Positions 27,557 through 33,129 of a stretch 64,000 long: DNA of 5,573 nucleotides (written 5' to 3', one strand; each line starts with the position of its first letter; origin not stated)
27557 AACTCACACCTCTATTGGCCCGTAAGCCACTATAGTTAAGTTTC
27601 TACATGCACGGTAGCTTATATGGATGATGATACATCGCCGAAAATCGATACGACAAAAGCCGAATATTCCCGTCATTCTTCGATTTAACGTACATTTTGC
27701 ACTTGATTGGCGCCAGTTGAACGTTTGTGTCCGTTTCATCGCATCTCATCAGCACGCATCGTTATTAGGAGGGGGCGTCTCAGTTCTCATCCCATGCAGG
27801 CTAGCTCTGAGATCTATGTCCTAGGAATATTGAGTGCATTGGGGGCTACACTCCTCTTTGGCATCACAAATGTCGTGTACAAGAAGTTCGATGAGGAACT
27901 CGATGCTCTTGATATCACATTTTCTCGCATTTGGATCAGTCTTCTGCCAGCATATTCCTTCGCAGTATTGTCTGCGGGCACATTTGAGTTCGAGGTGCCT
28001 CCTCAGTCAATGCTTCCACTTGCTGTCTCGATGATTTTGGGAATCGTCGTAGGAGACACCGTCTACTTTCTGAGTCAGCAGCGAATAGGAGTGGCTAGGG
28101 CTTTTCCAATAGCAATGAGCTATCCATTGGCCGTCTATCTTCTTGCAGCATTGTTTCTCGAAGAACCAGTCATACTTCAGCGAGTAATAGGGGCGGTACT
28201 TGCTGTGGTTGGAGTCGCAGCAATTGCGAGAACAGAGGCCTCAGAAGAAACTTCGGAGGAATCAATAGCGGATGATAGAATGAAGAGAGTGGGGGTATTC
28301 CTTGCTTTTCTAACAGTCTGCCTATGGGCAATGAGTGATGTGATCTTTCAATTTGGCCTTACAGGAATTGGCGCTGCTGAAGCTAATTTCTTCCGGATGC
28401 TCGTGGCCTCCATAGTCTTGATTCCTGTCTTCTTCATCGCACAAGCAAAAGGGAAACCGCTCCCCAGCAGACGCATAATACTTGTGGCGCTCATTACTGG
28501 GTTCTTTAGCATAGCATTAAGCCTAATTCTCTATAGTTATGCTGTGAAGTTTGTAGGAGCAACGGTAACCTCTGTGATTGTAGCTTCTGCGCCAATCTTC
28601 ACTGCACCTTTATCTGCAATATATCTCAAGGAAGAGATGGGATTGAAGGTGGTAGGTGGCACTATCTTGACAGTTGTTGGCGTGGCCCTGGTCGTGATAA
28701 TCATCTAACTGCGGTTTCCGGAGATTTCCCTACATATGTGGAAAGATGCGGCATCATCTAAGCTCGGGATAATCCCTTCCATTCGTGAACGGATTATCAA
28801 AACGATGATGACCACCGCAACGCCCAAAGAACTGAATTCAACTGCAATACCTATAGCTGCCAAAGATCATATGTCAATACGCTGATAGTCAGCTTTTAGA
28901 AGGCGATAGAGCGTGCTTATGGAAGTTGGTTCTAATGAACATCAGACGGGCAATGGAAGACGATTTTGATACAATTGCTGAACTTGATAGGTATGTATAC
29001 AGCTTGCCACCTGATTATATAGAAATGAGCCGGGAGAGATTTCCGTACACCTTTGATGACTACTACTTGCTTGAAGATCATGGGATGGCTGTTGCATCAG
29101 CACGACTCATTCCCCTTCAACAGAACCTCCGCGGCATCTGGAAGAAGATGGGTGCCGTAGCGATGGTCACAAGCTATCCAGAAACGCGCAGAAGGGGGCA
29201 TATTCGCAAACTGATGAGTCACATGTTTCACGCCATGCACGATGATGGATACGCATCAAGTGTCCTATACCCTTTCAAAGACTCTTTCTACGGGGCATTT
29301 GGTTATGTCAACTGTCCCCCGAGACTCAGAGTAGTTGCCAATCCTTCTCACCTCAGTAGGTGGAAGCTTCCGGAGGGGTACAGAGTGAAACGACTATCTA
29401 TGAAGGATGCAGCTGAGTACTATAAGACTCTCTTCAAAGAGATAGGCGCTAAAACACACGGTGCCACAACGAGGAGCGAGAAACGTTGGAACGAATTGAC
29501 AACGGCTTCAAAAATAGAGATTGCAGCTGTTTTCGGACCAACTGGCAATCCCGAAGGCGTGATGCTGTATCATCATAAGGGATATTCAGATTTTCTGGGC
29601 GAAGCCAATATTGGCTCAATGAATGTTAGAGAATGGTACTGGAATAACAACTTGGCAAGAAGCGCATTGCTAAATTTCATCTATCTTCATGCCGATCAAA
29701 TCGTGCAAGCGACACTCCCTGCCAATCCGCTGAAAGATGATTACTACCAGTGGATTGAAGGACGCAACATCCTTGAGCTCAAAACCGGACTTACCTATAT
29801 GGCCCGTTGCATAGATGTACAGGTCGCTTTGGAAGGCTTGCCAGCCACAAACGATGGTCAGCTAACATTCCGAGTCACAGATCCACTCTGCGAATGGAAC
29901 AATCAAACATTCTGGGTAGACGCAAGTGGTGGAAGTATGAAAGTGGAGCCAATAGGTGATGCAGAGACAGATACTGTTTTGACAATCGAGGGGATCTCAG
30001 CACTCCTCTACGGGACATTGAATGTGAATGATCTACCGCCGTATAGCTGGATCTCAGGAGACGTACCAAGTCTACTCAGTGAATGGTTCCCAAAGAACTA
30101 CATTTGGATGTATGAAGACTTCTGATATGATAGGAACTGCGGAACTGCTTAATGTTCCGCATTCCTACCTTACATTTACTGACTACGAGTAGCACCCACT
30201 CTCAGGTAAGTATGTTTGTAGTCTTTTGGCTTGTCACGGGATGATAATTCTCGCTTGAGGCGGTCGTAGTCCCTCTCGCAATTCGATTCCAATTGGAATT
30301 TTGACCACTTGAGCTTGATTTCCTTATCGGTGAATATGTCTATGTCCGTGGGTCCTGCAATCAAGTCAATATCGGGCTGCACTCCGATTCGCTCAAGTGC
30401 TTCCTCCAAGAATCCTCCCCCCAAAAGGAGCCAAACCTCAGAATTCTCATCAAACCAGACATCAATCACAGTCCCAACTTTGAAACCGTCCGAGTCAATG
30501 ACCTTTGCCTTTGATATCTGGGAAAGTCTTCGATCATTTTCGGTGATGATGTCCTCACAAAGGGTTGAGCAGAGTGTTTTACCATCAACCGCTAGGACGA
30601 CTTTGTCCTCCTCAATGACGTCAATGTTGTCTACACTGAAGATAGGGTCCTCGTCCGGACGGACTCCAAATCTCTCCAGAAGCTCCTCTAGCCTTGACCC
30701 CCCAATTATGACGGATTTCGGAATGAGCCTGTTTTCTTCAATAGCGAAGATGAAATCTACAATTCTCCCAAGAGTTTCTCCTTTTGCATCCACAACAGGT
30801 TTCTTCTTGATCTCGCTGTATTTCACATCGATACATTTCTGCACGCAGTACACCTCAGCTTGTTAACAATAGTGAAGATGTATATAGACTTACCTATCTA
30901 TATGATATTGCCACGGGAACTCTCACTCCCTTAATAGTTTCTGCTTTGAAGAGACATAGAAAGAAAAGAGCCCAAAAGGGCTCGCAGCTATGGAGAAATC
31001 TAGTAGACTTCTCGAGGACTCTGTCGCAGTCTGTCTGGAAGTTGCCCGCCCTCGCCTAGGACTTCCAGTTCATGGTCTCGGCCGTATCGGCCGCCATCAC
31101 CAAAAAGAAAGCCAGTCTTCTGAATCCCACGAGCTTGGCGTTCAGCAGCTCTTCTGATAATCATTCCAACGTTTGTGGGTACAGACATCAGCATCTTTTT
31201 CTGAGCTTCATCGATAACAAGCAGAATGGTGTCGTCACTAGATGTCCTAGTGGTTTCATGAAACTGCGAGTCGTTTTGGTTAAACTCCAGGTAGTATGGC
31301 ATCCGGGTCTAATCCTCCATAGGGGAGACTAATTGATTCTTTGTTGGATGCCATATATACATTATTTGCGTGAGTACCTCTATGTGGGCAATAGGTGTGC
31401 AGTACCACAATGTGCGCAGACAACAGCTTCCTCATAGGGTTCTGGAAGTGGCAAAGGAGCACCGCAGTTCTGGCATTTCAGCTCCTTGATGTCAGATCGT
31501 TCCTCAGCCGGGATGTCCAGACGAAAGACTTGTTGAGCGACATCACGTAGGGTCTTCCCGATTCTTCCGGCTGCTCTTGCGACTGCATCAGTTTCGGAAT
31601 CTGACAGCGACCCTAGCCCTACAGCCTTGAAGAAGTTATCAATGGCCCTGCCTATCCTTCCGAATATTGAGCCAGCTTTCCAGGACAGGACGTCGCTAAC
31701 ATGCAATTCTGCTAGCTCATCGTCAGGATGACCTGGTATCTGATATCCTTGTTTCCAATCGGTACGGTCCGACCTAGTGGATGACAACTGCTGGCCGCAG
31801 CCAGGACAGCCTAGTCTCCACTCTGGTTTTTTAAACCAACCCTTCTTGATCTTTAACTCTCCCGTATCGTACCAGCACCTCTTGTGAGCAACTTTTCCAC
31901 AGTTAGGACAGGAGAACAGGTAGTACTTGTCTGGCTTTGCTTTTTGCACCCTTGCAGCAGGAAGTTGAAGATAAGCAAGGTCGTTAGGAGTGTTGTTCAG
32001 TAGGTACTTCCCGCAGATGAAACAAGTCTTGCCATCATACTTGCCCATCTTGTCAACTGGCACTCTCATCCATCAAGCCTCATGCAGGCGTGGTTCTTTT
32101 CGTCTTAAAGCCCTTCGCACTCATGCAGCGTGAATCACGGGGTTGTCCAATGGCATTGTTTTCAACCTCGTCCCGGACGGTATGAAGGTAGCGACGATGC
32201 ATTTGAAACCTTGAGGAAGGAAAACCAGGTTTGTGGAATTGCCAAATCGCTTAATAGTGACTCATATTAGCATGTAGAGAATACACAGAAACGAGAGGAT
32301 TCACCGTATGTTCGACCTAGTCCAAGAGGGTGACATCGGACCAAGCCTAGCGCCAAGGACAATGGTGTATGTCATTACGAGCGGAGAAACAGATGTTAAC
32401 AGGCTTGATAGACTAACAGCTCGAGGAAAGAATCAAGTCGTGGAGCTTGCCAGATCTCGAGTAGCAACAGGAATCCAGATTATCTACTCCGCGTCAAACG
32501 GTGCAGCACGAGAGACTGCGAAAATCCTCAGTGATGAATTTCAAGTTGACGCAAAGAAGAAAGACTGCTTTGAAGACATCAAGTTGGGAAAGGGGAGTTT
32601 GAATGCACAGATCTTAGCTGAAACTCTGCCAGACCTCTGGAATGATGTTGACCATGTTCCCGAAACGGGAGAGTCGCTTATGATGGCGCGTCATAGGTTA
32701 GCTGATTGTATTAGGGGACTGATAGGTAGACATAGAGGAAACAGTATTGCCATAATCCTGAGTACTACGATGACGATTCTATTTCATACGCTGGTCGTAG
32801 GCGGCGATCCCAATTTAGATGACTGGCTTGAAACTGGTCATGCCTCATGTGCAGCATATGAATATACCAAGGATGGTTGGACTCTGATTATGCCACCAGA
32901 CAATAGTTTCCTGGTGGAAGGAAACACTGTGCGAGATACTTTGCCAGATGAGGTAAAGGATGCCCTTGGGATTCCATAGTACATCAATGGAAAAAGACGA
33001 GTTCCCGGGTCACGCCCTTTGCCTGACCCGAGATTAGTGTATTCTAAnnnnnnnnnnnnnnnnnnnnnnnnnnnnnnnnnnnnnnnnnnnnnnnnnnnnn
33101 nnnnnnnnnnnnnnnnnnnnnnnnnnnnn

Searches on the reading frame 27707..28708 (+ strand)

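Call 28: search_protein_families(library=ncbifam, proteins=[window:27707-28708:+], max_evalue=0.00001)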
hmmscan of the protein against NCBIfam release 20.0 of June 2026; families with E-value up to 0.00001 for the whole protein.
window:27707-28708:+ (333 aa): 2 families
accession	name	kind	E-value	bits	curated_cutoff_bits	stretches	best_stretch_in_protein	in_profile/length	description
TIGR00950.1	2A78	equivalog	2.3e-11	43.6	230.2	1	207-330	1-118/264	carboxylate/amino acid/amine transporter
NF050091.1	ArAmAcExpYddG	equivalog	1.2e-06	28.2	300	0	110-212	72-168/285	aromatic amino acid exporter YddG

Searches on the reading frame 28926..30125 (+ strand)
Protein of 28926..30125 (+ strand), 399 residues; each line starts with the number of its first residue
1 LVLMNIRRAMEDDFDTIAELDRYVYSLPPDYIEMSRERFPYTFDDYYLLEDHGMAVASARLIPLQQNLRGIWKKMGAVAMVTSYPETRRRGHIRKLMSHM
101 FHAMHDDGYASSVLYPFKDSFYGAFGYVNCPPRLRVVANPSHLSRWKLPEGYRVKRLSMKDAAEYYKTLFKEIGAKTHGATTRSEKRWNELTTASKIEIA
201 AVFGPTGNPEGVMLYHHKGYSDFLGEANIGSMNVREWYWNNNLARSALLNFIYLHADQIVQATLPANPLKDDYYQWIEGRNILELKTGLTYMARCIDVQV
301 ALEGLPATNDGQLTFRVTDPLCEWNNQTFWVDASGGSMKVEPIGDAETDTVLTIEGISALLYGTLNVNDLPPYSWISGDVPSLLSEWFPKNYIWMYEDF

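Call 28: search_protein_families(library=ncbifam, proteins=[window:28926-30125:+], max_evalue=0.00001)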
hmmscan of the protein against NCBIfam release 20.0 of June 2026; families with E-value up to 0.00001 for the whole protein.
window:28926-30125:+ (399 aa): 5 families
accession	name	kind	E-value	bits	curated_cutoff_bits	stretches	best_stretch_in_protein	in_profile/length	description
NF002367.0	PRK01346.1-4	subfamily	1.6e-22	80.1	259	1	4-371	5-379/411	hypothetical protein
NF002369.0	PRK01346.1-6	equivalog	9e-17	61.2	463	1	76-364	105-396/434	hypothetical protein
NF002368.0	PRK01346.1-5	equivalog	4.5e-12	45.5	576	1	4-365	7-364/402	enhanced intracellular survival protein Eis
NF002366.0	PRK01346.1-3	equivalog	4.5e-11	42.1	624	1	75-370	78-372/405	hypothetical protein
NF002364.0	PRK01346.1-1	equivalog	4.3e-06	26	701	1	77-223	87-232/408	enhanced intracellular survival protein Eis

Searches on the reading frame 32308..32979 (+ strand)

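Call 28: search_protein_families(library=ncbifam, proteins=[window:32308-32979:+], max_evalue=0.00001)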
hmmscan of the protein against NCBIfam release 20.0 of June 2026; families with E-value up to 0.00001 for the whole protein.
window:32308-32979:+ (223 aa): 1 family
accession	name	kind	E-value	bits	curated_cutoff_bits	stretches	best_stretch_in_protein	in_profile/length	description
NF005567.0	PRK07238.1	equivalog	7.9e-07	28.7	326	1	35-192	203-366/378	bifunctional RNase H/acid phosphatase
